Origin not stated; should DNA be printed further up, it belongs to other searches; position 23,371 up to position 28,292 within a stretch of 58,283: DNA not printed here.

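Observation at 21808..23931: Orphan T6SS module: Eag chaperone plus class-II-like prePAAR effector with a TNT NAD+-glycohydrolase domain, and a convergent candidate immunity gene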

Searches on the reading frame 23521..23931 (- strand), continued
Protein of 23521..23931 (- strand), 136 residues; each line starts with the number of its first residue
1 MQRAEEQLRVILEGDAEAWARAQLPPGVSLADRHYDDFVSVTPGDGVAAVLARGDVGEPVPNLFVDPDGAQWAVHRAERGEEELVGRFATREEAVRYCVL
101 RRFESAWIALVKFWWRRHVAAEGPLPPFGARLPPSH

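Call 81: search_protein_families(library=pfam, proteins=[L015:7660-8826:-, L015:9834-11687:-, L015:4521-5132:-, L019:2012-2614:+, L014:8453-11161:-, L013:4166-4687:+, L013:4713-5027:+, L013:5127-5888:+], max_evalue=0.01)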
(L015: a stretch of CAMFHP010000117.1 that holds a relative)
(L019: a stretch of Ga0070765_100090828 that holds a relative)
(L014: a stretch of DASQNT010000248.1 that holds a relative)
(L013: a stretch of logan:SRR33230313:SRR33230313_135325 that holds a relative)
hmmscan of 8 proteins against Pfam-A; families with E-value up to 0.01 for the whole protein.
L015:7660-8826:- (388 aa): 1 family
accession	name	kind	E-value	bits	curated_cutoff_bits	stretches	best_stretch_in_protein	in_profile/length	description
PF09937.14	DUF2169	-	1.1e-70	238.8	25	1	56-366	7-294/294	Uncharacterized protein conserved in bacteria (DUF2169)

L015:9834-11687:- (617 aa): 0 families

L015:4521-5132:- (203 aa): 4 families
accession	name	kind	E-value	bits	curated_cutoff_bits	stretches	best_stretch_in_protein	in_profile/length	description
PF03959.19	FSH1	-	2.7e-05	24.4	21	1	88-175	99-199/211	Serine hydrolase (FSH1)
PF12146.15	Hydrolase_4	-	8.9e-05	22.3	27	0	136-165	190-219/239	Serine aminopeptidase, S33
PF12697.13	Abhydrolase_6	-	0.0042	18.2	26.3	1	25-140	4-102/217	Alpha/beta hydrolase family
PF00561.26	Abhydrolase_1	-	0.0056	16.8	25.8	0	139-175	201-238/245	alpha/beta hydrolase fold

L019:2012-2614:+ (201 aa): 1 family
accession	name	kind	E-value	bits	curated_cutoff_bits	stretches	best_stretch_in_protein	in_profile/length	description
PF00202.27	Aminotran_3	-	1.1e-50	173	30.5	1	17-201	2-203/403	Aminotransferase class-III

L014:8453-11161:- (902 aa): 4 families
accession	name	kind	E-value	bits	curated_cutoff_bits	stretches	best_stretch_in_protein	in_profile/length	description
PF05954.17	Phage_GPD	-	1.7e-64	218.4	30.1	1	26-343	1-295/305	Phage tail baseplate hub (GPD)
PF22178.3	Gp5_trimer_C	-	6.9e-27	94.3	30.9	1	482-588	1-107/112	Bacteriophage T4 gp5 C-terminal trimerisation domain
PF04717.18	Phage_base_V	-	9e-15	55.2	23.8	1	391-465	5-75/75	Type VI secretion system/phage-baseplate injector OB domain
PF20093.5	DUF6484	-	0.00014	22.9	27.6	1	441-464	38-61/61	Domain of unknown function (DUF6484)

L013:4166-4687:+ (173 aa): 0 families

L013:4713-5027:+ (104 aa): 0 families

L013:5127-5888:+ (253 aa): 0 families

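Call 84: search_dna_similar(query=window:23521-23931:-, collection=plasmids, mode=protein, max_evalue=0.01, max_rows=20)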
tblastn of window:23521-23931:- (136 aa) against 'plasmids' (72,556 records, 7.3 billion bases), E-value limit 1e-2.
No match.
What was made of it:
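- Tried and rejected: tblastn of the small protein against plasmids gave no match (call 84).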

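Call 88: search_protein_families(library=pfam, proteins=[L013:3121-3603:+, L015:6001-6447:+], max_evalue=0.1)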
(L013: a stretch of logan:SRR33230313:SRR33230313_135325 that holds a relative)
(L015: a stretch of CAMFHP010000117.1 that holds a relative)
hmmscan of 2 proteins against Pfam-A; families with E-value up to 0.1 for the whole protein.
L013:3121-3603:+ (160 aa): 1 family
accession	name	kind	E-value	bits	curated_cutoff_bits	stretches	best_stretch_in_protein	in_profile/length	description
PF15599.11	Imm63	-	0.0072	16.9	26.7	1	91-133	2-44/82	Immunity protein 63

L015:6001-6447:+ (148 aa): 0 families

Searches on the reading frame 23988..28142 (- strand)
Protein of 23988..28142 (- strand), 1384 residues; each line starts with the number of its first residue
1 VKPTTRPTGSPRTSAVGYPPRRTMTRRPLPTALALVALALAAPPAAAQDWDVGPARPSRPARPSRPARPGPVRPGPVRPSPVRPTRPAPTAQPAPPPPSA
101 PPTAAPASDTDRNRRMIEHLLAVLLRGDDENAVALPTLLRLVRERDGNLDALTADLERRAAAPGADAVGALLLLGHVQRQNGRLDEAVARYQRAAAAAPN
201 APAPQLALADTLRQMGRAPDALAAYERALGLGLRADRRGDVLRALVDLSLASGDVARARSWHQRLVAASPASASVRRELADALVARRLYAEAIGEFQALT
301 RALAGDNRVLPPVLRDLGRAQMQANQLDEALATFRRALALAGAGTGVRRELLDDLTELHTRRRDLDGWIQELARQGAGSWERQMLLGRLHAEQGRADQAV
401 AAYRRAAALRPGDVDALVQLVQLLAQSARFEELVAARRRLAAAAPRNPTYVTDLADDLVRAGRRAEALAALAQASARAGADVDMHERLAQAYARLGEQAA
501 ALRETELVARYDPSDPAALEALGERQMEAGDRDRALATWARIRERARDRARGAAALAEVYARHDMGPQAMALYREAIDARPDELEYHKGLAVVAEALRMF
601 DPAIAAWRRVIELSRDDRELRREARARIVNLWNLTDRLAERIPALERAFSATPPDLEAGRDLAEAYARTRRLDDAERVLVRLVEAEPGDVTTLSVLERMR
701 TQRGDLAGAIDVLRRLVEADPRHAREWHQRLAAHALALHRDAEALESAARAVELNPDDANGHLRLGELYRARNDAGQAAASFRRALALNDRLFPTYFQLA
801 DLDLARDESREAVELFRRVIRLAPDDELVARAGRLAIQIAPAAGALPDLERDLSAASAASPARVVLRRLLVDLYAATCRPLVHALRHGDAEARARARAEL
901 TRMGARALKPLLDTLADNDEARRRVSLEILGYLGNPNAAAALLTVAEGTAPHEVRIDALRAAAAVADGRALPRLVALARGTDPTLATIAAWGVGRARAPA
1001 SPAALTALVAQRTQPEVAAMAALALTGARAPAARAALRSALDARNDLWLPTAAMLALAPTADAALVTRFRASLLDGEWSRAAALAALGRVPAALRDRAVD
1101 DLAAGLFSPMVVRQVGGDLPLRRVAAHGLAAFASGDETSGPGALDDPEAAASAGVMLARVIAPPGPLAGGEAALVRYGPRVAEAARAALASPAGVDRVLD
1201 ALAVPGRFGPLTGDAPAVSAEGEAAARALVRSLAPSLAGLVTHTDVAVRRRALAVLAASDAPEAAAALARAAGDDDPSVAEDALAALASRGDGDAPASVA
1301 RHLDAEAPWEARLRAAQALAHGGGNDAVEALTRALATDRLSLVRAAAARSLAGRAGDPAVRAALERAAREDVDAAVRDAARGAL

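Call 8: search_protein_families(library=pfam, proteins=[window:23988-28142:-], max_evalue=0.1)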
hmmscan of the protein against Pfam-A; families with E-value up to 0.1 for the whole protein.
window:23988-28142:- (1384 aa): 24 families
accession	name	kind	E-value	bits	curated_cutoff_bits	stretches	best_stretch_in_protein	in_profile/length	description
PF07719.23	TPR_2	-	4.1e-33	111.2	27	5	384-413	5-34/34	Tetratricopeptide repeat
PF23914.1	TPR_CcmH_CycH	-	6.9e-28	97.9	42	3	384-449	54-119/158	Cytochrome c-type biogenesis protein H TPR domain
PF13414.12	TPR_11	-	2.2e-26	91.7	26.8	3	175-216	1-42/42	TPR repeat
PF13181.12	TPR_8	-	2.1e-24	84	25.7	1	384-411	5-32/34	Tetratricopeptide repeat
PF00515.34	TPR_1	-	1.4e-23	82.1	27.8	2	315-340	5-30/34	Tetratricopeptide repeat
PF14559.12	TPR_19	-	2e-22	79.7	25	8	642-689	11-58/68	Tetratricopeptide repeat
PF13646.12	HEAT_2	-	7.3e-17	61.9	27.7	4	1305-1384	10-87/88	HEAT repeats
PF13428.12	TPR_14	-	2.7e-15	55.8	23.5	6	381-423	2-44/44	Tetratricopeptide repeat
PF13176.12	TPR_7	-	1.5e-12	46.9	27.9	2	170-199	1-30/36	Tetratricopeptide repeat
PF13174.12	TPR_6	-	7.5e-09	36.1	26.3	0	384-411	4-31/33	Tetratricopeptide repeat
PF13432.12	TPR_16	-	2.4e-08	34.7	32.7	6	453-516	2-65/65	Tetratricopeptide repeat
PF13431.12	TPR_17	-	2.8e-08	33.8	24.4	1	750-778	4-32/34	Tetratricopeptide repeat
PF13424.12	TPR_12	-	8.3e-08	32.8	30.1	4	170-229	5-72/77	Tetratricopeptide repeat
PF24575.1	TPR_Slam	-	1.9e-06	28.7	35.2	1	175-214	54-93/104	Surface lipoprotein assembly modifier, N-terminal TPR repeats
PF12895.13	ANAPC3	-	0.00014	22.6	27.2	0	173-227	28-81/82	Anaphase-promoting complex, cyclosome, subunit 3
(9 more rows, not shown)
